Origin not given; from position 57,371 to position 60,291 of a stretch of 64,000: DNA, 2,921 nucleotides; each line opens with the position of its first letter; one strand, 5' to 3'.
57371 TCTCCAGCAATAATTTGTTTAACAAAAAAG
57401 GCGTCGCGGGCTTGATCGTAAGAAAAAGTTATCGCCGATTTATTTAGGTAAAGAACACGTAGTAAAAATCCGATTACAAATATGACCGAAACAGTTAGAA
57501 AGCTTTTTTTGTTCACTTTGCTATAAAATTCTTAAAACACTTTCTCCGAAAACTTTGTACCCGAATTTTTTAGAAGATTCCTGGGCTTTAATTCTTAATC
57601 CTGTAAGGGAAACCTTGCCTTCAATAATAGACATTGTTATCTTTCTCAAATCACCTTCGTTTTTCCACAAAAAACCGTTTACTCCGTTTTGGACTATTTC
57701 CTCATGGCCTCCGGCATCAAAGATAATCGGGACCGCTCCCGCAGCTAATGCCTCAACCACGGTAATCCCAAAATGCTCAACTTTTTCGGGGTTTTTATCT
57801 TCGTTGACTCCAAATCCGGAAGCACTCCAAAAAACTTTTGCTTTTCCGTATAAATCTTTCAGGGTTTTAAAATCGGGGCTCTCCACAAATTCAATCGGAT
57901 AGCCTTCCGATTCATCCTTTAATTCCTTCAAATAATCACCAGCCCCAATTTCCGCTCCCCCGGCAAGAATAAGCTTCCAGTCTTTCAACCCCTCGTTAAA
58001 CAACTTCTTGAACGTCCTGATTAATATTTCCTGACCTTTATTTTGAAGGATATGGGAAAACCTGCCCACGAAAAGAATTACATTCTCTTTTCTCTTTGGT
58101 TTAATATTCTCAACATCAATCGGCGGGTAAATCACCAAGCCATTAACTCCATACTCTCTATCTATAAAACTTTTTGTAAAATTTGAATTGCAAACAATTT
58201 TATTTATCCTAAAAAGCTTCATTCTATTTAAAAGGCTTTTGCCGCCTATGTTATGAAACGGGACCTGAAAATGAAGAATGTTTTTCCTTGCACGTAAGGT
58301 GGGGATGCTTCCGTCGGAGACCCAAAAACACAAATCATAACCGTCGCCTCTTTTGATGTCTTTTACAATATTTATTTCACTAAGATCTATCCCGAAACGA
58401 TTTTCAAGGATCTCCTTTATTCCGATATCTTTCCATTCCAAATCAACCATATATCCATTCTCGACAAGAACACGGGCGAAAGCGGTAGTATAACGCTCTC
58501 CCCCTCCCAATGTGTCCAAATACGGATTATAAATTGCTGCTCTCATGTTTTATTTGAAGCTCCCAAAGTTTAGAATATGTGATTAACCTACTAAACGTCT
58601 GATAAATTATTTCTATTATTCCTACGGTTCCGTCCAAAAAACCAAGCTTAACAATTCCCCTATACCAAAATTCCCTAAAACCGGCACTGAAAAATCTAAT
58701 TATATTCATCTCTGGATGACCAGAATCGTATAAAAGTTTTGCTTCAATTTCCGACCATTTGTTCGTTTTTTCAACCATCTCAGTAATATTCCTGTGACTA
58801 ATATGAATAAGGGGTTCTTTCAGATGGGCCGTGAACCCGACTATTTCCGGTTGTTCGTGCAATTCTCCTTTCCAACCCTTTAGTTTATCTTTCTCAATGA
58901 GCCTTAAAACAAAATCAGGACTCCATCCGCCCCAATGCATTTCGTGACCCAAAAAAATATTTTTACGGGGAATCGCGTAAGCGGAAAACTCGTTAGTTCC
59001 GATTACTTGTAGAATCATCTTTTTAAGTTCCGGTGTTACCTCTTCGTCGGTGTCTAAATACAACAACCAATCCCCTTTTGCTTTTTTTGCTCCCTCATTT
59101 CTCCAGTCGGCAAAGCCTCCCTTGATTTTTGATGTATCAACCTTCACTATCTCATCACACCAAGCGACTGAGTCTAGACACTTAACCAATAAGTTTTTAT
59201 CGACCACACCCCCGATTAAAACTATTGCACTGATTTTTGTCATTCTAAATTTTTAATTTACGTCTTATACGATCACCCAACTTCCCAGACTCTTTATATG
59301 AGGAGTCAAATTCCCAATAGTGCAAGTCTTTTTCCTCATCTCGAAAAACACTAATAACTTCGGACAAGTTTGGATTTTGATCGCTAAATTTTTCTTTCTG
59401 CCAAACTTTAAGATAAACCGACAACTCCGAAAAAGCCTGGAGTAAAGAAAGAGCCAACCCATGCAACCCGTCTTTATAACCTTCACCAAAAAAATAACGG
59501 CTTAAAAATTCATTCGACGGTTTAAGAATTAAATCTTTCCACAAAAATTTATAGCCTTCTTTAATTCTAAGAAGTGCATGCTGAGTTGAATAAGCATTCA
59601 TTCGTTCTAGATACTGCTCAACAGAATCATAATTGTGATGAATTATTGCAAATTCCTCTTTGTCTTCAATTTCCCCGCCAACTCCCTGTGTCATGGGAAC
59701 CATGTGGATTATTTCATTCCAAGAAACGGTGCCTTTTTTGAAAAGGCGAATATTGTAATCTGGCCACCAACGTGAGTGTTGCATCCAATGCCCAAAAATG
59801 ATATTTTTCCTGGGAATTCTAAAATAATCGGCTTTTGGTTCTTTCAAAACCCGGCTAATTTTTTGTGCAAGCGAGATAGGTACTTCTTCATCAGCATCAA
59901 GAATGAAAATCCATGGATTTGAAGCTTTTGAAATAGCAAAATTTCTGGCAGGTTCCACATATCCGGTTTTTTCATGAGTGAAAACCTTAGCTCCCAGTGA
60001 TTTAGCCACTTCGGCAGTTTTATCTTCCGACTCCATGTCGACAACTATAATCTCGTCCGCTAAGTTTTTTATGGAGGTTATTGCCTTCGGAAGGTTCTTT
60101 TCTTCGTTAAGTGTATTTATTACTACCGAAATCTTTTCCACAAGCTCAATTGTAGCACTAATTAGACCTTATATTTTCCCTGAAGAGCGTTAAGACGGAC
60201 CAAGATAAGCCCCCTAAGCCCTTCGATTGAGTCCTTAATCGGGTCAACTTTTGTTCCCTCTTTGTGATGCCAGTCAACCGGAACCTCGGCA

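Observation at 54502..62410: Family D: three 490-510 aa membrane proteins with an N-terminal YDQxRDA loop, interleaved with a GT4/GT2/DPM1-like gene block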

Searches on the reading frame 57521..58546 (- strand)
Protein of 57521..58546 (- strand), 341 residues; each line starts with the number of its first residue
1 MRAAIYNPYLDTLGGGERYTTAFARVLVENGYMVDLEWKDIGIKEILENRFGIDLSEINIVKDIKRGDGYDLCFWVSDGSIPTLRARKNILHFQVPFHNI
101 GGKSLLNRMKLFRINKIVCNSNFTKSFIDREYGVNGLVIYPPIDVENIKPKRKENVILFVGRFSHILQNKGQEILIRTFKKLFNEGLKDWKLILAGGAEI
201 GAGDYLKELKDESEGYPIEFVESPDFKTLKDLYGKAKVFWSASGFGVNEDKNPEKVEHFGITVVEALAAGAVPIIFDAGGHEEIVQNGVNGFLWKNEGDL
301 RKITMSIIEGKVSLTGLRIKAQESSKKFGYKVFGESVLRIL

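Call 4: search_protein_families(library=pfam, proteins=[window:57521-58546:-], max_evalue=0.01)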
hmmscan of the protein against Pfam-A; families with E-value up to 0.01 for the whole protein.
window:57521-58546:- (341 aa): 4 families
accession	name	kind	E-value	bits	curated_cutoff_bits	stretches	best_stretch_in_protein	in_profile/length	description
PF00534.26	Glycos_transf_1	-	2e-22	80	26.4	1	148-299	9-144/172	Glycosyl transferases group 1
PF13692.12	Glyco_trans_1_4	-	3.3e-18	66.8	27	1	155-296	2-126/142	Glycosyl transferases group 1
PF13439.12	Glyco_transf_4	-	3.1e-05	24.5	28.5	1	101-146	119-169/170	Glycosyltransferase Family 4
PF20706.3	GT4-conflict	-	0.0054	16.2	26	0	148-275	190-309/385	Family 4 Glycosyltransferase in conflict systems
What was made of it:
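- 57521..58546 (-): GT4: 341-aa cytoplasmic GT-B glycosyltransferase, conserved immediately upstream of D2 orthologues. Pfam Glycos_transf_1 scores 80 bits (call 4).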

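Call 6: search_protein_families(library=ncbifam, proteins=[window:57521-58546:-], max_evalue=0.01)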
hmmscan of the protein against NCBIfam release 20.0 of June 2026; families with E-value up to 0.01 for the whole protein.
window:57521-58546:- (341 aa): 23 families
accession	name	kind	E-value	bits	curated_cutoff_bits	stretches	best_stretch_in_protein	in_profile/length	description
NF041876.1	EPS_EpsE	equivalog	7.9e-08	31.9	400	1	157-296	217-345/389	exopolysaccharide biosynthesis GT4 family glycosyltransferase EpsE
TIGR03999.1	thiol_BshA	equivalog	5.5e-07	28.8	273.7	1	255-309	281-337/375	N-acetyl-alpha-D-glucosaminyl L-malate synthase BshA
NF049988.1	MGlcDAGSynMgs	equivalog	9.1e-07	28.6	400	1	166-338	222-381/398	alpha-monoglucosyldiacylglycerol synthase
TIGR04157.1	glyco_rSAM_CFB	subfamily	2.5e-06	26.8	400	1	151-292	224-346/406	TIGR04157 family glycosyltransferase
NF050056.1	ProtGlycPglH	equivalog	4.8e-06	25.9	600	1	142-239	165-256/354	GalNAc-alpha-(1->4)-GalNAc-alpha-(1->3)-diNAcBac-PP-undecaprenol alpha-1,4-N-acetyl-D-galactosaminyltransferase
TIGR03449.1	mycothiol_MshA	equivalog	1.4e-05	24.2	462.5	1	152-296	218-353/406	D-inositol-3-phosphate glycosyltransferase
TIGR02095.1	glgA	subfamily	2.1e-05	23.4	328.45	1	148-292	288-414/477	glycogen/starch synthase, ADP-glucose type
NF007396.0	PRK09922.1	equivalog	2.2e-05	23.5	385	1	138-311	162-327/361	lipopolysaccharide 1,6-galactosyltransferase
NF047880.1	glyco_SdgA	exception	2.4e-05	23.1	800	1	255-331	398-477/488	serine-aspartate repeat adhesin O-glycosyltransferase SdgA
NF038295.1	EPS_HpsP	equivalog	2.6e-05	23.4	550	1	152-305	205-344/388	hormogonium polysaccharide biosynthesis glycosyltransferase HpsP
NF041010.1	glycosy_Agl16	equivalog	2.8e-05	23.1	575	1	149-333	174-340/352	glycosylation protein Agl16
TIGR04063.1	stp3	hypoth_equivalog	0.00012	21.1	442.05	1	154-303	213-350/397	TIGR04063 family PEP-CTERM/XrtA system glycosyltransferase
TIGR02149.1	glgA_Coryne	subfamily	0.00013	21.2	302.4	1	151-299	201-336/391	glycogen synthase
TIGR02472.1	sucr_P_syn_N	equivalog_domain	0.00015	20.8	576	1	252-304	346-397/439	sucrose-phosphate synthase, putative, glycosyltransferase domain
TIGR02470.1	sucr_synth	equivalog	0.00021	19.5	810.4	1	255-294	652-691/784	sucrose synthase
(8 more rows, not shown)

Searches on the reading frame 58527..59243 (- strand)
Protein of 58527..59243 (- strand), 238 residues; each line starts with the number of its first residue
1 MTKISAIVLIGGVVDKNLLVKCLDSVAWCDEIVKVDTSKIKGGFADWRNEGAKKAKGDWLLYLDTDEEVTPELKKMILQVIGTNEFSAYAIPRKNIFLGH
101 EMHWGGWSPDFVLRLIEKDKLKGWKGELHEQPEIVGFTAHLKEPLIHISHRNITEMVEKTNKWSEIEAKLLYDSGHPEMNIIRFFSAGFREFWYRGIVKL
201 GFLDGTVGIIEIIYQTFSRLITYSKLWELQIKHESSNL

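Call 4: search_protein_families(library=pfam, proteins=[window:58527-59243:-], max_evalue=0.01)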
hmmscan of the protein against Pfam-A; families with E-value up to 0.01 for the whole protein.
window:58527-59243:- (238 aa): 1 family
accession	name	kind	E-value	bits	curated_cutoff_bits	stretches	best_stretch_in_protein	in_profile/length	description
PF00535.33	Glycos_transf_2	-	9.4e-09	35.8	23.3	1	30-95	52-117/168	Glycosyl transferase family 2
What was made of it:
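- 58527..59243 (-): GT2c: 238-aa paralogue of GT2b whose GT2 match is N-terminally truncated. The Pfam GT2 hit (35.8 bits) begins at profile position 52 (call 4).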

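Call 6: search_protein_families(library=ncbifam, proteins=[window:58527-59243:-], max_evalue=0.01)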
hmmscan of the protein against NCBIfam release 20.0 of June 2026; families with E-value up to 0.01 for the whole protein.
window:58527-59243:- (238 aa): 3 families
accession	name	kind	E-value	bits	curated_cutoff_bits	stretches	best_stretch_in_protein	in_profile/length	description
TIGR04283.1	glyco_like_mftF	equivalog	0.0016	18.1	182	1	42-84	58-100/221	TIGR04283 family arsenosugar biosynthesis glycosyltransferase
NF047683.1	TeichurnBiosyTuaG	equivalog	0.0039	16.9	400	1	22-85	52-115/252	teichuronic acid biosynthesis protein TuaG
NF007482.0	PRK10073.1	equivalog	0.0048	15.9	423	1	42-85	71-114/334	glycosyltransferase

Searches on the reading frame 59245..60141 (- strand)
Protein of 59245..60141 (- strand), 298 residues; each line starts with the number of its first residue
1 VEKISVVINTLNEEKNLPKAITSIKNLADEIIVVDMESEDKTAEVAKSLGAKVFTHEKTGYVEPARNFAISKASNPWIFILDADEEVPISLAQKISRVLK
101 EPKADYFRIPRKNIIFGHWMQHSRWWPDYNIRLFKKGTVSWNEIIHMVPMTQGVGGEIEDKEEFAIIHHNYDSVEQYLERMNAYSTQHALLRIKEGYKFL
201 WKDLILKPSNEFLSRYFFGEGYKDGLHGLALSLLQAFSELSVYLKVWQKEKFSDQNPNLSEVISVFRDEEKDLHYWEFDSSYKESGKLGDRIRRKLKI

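Call 4: search_protein_families(library=pfam, proteins=[window:59245-60141:-], max_evalue=0.01)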
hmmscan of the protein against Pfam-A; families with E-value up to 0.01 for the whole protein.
window:59245-60141:- (298 aa): 2 families
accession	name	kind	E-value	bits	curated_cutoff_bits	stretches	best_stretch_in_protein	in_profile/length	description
PF00535.33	Glycos_transf_2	-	2.3e-23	83.4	23.3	1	5-142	1-146/168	Glycosyl transferase family 2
PF13704.12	Glyco_tranf_2_4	-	1.7e-05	25.7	27.5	1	12-85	2-82/98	Glycosyl transferase family 2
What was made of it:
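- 59245..60141 (-): GT2b: 298-aa soluble GT2, part of the D2 module. Pfam GT2 scores 83 bits (call 4).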

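Call 6: search_protein_families(library=ncbifam, proteins=[window:59245-60141:-], max_evalue=0.01)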
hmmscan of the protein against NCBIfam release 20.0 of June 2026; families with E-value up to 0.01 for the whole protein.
window:59245-60141:- (298 aa): 15 families
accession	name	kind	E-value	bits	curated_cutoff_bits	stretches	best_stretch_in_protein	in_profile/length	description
TIGR04283.1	glyco_like_mftF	equivalog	7.3e-16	58.4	182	1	4-109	1-109/221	TIGR04283 family arsenosugar biosynthesis glycosyltransferase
NF010496.0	PRK13915.1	equivalog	5.2e-11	42.2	262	1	2-58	31-93/307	glucosyl-3-phosphoglycerate synthase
TIGR04182.1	glyco_TIGR04182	equivalog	4.3e-10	39.5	325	1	4-104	2-102/293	S-layer glycoprotein N-glycosyltransferase AglJ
TIGR04195.1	S_glycosyl_SunS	equivalog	4.4e-09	35.7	350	1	4-176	59-229/421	SunS family peptide S-glycosyltransferase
NF041391.1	DPhHxTase_Halo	equivalog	2.1e-08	33.4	375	1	10-91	3-85/213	dolichyl-phosphate hexose transferase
NF050050.1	ProtGlycPglI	equivalog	2.6e-07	30.3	500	1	1-107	1-113/306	GalNAc(5)-diNAcBac-PP-undecaprenol beta-1,3-glucosyltransferase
NF038302.1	EPS_HpsE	equivalog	2e-06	27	300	1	4-85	3-97/307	hormogonium polysaccharide biosynthesis glycosyltransferase HpsE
NF007482.0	PRK10073.1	equivalog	3.6e-05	22.9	423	1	2-95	6-106/334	glycosyltransferase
NF058614.1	PPMAGASynPpgS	equivalog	7.5e-05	22.2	370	1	6-56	4-54/226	polyprenyl-phospho-N-acetylgalactosaminyl synthase PpgS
NF041875.1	EPS_EpsD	equivalog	0.00011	21.7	370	1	4-99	1-104/325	exopolysaccharide biosynthesis glycosyltransferase EpsD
NF047683.1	TeichurnBiosyTuaG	equivalog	0.00019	21.2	400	1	2-87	6-99/252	teichuronic acid biosynthesis protein TuaG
NF045692.1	OglycostaseCruG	equivalog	0.00041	19.4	600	1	2-49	41-91/386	2'-O-glycosyltransferase CruG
TIGR03937.1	PgaC_IcaA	equivalog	0.0028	16.7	422.3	1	2-52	45-98/407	poly-beta-1,6-N-acetyl-D-glucosamine synthase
NF038299.1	EPS_HpsN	equivalog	0.0073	15.3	425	0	3-97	2-104/317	hormogonium polysaccharide biosynthesis glycosyltransferase HpsN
TIGR03965.1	mycofact_glyco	equivalog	0.0081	15.1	280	0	2-84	74-164/467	mycofactocin biosynthesis glycosyltransferase MftF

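Call 59: search_solved_structures(query=window:59245-60141:-, max_evalue=0.001)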
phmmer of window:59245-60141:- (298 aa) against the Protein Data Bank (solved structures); distinct sequences matched with E-value up to 0.001: 5.
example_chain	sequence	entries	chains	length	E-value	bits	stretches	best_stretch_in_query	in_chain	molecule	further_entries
22ao_A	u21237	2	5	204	1.7e-14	57.1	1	4-148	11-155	GmaR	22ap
7msp_A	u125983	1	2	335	7.2e-07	32.1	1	8-179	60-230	SPbeta prophage-derived glycosyltransferase SunS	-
7msn_A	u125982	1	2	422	1.1e-06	31.5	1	8-179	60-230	SPbeta prophage-derived glycosyltransferase SunS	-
5mlz_A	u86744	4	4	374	0.0001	25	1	3-102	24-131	Dolichol monophosphate mannose synthase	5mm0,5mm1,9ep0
7msk_A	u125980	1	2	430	0.0003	23.5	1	6-100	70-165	Glyco_trans_2-like domain-containing protein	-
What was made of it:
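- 59245..60141 (-): The best PDB hits are GmaR (1.7e-14) and SunS (call 59).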
